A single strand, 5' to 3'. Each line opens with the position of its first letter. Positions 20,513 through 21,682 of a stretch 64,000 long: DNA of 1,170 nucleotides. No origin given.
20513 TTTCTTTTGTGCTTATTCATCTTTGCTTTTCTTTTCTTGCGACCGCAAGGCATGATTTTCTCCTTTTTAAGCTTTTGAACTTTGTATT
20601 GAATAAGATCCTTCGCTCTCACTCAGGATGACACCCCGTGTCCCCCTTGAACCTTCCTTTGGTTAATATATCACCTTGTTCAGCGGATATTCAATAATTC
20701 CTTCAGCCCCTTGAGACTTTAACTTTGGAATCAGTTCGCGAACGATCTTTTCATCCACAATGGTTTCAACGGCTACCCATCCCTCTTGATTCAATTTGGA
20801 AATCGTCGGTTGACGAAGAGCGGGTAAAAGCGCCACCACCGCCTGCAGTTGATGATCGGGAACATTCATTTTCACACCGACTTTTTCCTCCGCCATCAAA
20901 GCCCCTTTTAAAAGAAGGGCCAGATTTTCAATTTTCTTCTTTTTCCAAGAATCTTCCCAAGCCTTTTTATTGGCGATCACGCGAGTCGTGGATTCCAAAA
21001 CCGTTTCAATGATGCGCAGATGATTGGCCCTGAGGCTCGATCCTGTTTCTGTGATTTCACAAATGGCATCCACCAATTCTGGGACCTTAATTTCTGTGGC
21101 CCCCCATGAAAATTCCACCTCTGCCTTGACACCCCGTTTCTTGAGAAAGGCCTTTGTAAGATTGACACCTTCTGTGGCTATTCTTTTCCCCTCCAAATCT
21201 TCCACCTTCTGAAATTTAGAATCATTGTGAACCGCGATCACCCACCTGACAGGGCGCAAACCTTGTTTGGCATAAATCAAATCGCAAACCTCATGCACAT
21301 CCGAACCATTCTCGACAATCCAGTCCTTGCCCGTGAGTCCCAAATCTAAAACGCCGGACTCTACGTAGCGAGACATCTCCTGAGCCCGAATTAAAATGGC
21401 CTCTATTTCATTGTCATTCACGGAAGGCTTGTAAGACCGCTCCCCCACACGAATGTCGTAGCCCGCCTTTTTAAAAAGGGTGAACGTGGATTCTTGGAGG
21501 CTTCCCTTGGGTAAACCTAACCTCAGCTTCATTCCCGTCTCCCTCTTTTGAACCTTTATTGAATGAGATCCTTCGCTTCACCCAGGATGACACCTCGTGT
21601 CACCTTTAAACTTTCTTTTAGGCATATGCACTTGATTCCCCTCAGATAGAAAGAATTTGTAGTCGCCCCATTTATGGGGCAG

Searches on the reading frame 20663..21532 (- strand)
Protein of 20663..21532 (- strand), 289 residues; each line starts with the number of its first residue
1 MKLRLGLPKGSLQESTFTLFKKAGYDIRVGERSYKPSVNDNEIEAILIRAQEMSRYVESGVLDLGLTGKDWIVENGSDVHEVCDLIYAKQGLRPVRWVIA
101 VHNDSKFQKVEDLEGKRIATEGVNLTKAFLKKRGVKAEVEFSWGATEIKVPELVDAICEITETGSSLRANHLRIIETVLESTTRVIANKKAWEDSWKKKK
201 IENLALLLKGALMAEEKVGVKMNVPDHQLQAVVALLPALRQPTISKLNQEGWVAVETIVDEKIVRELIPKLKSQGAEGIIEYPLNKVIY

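Call 13: find_encoding_contigs(protein=window:20663-21532:-, flank=4000, max_places=6)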
Protein window:20663-21532:- (289 aa): 5 contigs read that carry it; 3 places shown.
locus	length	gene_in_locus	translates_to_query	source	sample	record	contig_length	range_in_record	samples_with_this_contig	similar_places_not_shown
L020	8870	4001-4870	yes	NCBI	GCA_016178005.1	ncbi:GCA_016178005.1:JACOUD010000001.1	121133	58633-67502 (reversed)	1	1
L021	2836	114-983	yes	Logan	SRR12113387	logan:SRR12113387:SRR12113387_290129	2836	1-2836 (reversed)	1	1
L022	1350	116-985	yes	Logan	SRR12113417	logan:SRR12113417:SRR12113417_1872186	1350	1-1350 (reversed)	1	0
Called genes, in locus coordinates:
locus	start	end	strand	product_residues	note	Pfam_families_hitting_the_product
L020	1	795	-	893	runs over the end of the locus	PF08335:GlnD_UR_UTase, PF27444:GlnD_3rd, PF01966:HD, PF22754:bHLH-TF_ACT-like_plant (faint), PF13291:ACT_4 (faint), PF24931:ACT_ACR9_3rd, PF01842:ACT (weak), PF26956:ACT_ACR_D1 (weak)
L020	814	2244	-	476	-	PF00072:Response_reg, PF00158:Sigma54_activat, PF14532:Sigma54_activ_2, PF00004:AAA (weak), PF07728:AAA_5 (weak), PF25601:AAA_lid_14, PF02954:HTH_8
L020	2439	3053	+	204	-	PF00551:Formyl_trans_N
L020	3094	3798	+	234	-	PF22175:Ogg-HhH (weak), PF00730:HhH-GPD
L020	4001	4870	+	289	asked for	PF12974:Phosphonate-bd (weak), PF01634:HisG, PF08029:HisG_C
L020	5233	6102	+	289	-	PF00288:GHMP_kinases_N, PF08544:GHMP_kinases_C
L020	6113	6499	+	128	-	PF04026:SpoVG, PF13240:Zn_Ribbon_1 (weak)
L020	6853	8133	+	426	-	PF00483:NTP_transferase, PF01128:IspD, PF12804:NTP_transf_3, PF25084:LbH_EIF2B (weak), PF25087:GMPPB_C (weak), PF00132:Hexapep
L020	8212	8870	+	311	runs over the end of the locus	PF13793:Pribosyltran_N, PF00156:Pribosyltran, PF14572:Pribosyl_synth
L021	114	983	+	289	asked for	PF12974:Phosphonate-bd (weak), PF01634:HisG, PF08029:HisG_C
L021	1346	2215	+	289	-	PF00288:GHMP_kinases_N, PF08544:GHMP_kinases_C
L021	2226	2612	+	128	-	PF04026:SpoVG, PF13240:Zn_Ribbon_1 (weak)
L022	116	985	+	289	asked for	PF12974:Phosphonate-bd (weak), PF01634:HisG, PF08029:HisG_C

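Call 14: find_homologous_proteins(query=window:20666-21532:-, max_evalue=1e-30)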
Query window:20666-21532:- (289 aa): 8000 proteins with E <= 1e-30 among 8000 candidates; the best 120 are listed.
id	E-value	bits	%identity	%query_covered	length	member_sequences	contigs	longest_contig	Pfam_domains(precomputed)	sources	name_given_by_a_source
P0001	1.3e-183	627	100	100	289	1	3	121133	PF01634.24,PF08029.17,PF12974.13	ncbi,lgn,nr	ncbi:MAG: ATP phosphoribosyltransferase [Chlamydiae bacterium]|nr:ATP phosphoribosyltransferase [Chl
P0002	5.7e-158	543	85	100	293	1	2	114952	PF01634.24,PF08029.17,PF12974.13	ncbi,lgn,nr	ncbi:MAG: ATP phosphoribosyltransferase [Chlamydiae bacterium]|nr:ATP phosphoribosyltransferase [Chl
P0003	9.6e-150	516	81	100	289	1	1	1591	PF01634.24,PF08029.17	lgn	-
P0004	2.0e-147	508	80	100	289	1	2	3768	PF01634.24,PF08029.17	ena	-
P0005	5.0e-147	507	80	100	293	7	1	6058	PF01634.24,PF08029.17,PF12974.13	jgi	jgi:ATP phosphoribosyltransferase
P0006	1.4e-146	505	79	100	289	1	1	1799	PF01634.24,PF08029.17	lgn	-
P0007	3.6e-144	497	78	100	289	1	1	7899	PF01634.24,PF08029.17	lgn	-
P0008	2.4e-138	478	76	100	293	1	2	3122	PF01634.24,PF08029.17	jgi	jgi:ATP phosphoribosyltransferase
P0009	2.5e-137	475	76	100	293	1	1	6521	PF01634.24,PF08029.17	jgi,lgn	-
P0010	5.6e-137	474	75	99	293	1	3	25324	PF01634.24,PF08029.17,PF12974.13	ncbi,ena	-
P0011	3.5e-136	471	74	100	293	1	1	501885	PF01634.24,PF08029.17,PF12974.13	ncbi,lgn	-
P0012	5.1e-136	471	75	99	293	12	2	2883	PF01634.24,PF08029.17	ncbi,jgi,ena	jgi:ATP phosphoribosyltransferase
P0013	5.8e-136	471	75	100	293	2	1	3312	PF01634.24,PF08029.17,PF12974.13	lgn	-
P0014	3.3e-134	465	73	100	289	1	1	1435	PF01634.24,PF08029.17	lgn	-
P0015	5.6e-134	464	73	99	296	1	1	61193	PF01634.24,PF08029.17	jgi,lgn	-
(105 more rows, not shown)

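Call 15: find_encoding_contigs(protein=P0002, flank=3000, max_places=2)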
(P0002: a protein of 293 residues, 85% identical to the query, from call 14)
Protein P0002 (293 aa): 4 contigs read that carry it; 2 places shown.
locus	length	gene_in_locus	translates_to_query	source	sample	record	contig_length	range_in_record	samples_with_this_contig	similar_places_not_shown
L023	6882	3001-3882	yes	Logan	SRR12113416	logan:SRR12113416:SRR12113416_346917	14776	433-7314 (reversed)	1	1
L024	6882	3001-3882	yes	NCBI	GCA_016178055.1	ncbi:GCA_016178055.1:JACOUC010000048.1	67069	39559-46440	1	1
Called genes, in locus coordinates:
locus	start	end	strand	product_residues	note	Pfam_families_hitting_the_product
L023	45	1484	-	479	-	PF00072:Response_reg, PF00158:Sigma54_activat, PF14532:Sigma54_activ_2, PF07724:AAA_2 (weak), PF00004:AAA (weak), PF07728:AAA_5 (weak), PF25601:AAA_lid_14, PF02954:HTH_8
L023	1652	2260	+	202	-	PF00551:Formyl_trans_N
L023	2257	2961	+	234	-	PF00730:HhH-GPD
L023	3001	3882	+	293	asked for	PF12974:Phosphonate-bd (weak), PF01634:HisG, PF08029:HisG_C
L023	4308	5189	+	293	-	PF00288:GHMP_kinases_N, PF08544:GHMP_kinases_C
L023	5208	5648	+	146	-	PF04026:SpoVG, PF12773:DZR (faint)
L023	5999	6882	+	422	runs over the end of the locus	PF00483:NTP_transferase, PF01128:IspD, PF12804:NTP_transf_3, PF25084:LbH_EIF2B, PF25087:GMPPB_C (weak), PF00132:Hexapep, PF14602:Hexapep_2 (weak)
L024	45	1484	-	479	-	PF00072:Response_reg, PF00158:Sigma54_activat, PF14532:Sigma54_activ_2, PF07724:AAA_2 (weak), PF00004:AAA (weak), PF07728:AAA_5 (weak), PF25601:AAA_lid_14, PF02954:HTH_8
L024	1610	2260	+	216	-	PF00551:Formyl_trans_N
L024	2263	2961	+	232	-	PF00730:HhH-GPD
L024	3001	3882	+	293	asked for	PF12974:Phosphonate-bd (weak), PF01634:HisG, PF08029:HisG_C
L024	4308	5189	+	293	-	PF00288:GHMP_kinases_N, PF08544:GHMP_kinases_C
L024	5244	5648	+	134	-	PF04026:SpoVG, PF12773:DZR (faint)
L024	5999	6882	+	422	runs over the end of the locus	PF00483:NTP_transferase, PF01128:IspD, PF12804:NTP_transf_3, PF25084:LbH_EIF2B, PF25087:GMPPB_C (weak), PF00132:Hexapep, PF14602:Hexapep_2 (weak)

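Call 16: find_encoding_contigs(protein=P0005, flank=3000, max_places=2)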
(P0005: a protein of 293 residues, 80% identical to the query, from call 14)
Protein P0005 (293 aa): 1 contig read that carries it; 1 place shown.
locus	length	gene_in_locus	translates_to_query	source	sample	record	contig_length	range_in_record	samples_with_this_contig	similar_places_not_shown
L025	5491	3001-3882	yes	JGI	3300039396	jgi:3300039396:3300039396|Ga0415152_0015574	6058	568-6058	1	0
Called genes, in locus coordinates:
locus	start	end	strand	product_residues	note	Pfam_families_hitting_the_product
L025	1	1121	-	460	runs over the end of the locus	-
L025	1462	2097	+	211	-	-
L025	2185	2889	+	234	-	PF00730:HhH-GPD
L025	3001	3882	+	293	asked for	PF12974:Phosphonate-bd (weak), PF01634:HisG, PF08029:HisG_C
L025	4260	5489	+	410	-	?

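Call 17: find_encoding_contigs(protein=P0007, flank=3000, max_places=2)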
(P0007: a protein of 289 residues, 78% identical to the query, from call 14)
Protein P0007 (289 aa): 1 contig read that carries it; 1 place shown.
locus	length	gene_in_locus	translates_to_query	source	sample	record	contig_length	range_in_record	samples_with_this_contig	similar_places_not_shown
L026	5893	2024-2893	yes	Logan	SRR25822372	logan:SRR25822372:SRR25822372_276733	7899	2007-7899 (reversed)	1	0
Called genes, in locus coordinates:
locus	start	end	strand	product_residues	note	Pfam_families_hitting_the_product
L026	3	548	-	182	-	?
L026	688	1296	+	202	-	PF00551:Formyl_trans_N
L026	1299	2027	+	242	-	PF00730:HhH-GPD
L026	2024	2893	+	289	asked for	PF01634:HisG, PF08029:HisG_C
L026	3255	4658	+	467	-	-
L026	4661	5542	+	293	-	PF00288:GHMP_kinases_N, PF08544:GHMP_kinases_C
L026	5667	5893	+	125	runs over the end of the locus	PF04026:SpoVG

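Call 18: find_encoding_contigs(protein=P0010, flank=3000, max_places=2)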
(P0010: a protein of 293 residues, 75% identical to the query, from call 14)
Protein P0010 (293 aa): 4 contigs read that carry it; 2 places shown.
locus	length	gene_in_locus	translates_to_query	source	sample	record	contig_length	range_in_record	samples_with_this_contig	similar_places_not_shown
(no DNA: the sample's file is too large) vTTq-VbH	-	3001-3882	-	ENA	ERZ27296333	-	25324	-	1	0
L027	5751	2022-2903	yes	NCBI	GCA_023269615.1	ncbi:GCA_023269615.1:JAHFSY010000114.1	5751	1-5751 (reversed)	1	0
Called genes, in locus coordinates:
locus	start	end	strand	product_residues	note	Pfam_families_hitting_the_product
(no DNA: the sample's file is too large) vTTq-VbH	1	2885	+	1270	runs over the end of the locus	PF02463:SMC_N, PF13175:AAA_15, PF13304:AAA_21 (weak), PF13476:AAA_23, PF06470:SMC_hinge, PF24161:CCDC39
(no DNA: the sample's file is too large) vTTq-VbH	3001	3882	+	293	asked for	PF12974:Phosphonate-bd (weak), PF01634:HisG, PF08029:HisG_C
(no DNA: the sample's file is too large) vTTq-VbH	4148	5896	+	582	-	PF13429:TPR_15 (weak), PF25063:ARM_TT21_C, PF13424:TPR_12 (weak), PF13414:TPR_11 (weak), PF23914:TPR_CcmH_CycH (weak), PF13432:TPR_16 (weak), PF12895:ANAPC3 (weak), PF14559:TPR_19 (weak), +19 more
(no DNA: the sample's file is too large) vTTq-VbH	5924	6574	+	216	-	PF01081:Aldolase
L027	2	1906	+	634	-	?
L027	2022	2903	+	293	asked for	PF12974:Phosphonate-bd (weak), PF01634:HisG, PF08029:HisG_C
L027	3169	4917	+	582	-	PF13429:TPR_15 (weak), PF25063:ARM_TT21_C, PF13424:TPR_12 (weak), PF13414:TPR_11 (weak), PF23914:TPR_CcmH_CycH (weak), PF13432:TPR_16 (weak), PF12895:ANAPC3 (weak), PF14559:TPR_19 (weak), +19 more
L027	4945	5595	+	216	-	PF01081:Aldolase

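Call 19: find_encoding_contigs(protein=P0011, flank=3000, max_places=2)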
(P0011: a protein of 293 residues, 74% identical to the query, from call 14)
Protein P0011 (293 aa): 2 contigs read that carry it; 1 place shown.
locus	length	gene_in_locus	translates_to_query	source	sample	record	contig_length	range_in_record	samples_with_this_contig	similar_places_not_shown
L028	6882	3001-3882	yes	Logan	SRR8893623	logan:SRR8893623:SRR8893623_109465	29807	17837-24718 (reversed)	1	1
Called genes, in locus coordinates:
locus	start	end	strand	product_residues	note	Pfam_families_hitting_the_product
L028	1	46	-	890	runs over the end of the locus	PF08335:GlnD_UR_UTase, PF27444:GlnD_3rd, PF01966:HD (weak), PF01842:ACT (faint), PF13291:ACT_4 (faint), PF24931:ACT_ACR9_3rd, PF26956:ACT_ACR_D1 (faint)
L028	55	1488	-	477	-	PF00072:Response_reg, PF00158:Sigma54_activat, PF14532:Sigma54_activ_2, PF00004:AAA (weak), PF07728:AAA_5, PF25601:AAA_lid_14, PF02954:HTH_8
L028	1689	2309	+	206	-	PF00551:Formyl_trans_N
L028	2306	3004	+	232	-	PF00730:HhH-GPD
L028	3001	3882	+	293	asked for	PF12974:Phosphonate-bd (faint), PF01634:HisG, PF08029:HisG_C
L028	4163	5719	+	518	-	PF13429:TPR_15 (faint), PF07719:TPR_2 (weak), PF13414:TPR_11 (weak), PF23914:TPR_CcmH_CycH, PF25063:ARM_TT21_C (weak), PF14559:TPR_19 (weak), PF00515:TPR_1 (weak), PF13414:TPR_11 (weak), +17 more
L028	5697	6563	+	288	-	PF00288:GHMP_kinases_N, PF08544:GHMP_kinases_C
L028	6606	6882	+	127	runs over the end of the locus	PF04026:SpoVG, PF13240:Zn_Ribbon_1 (faint)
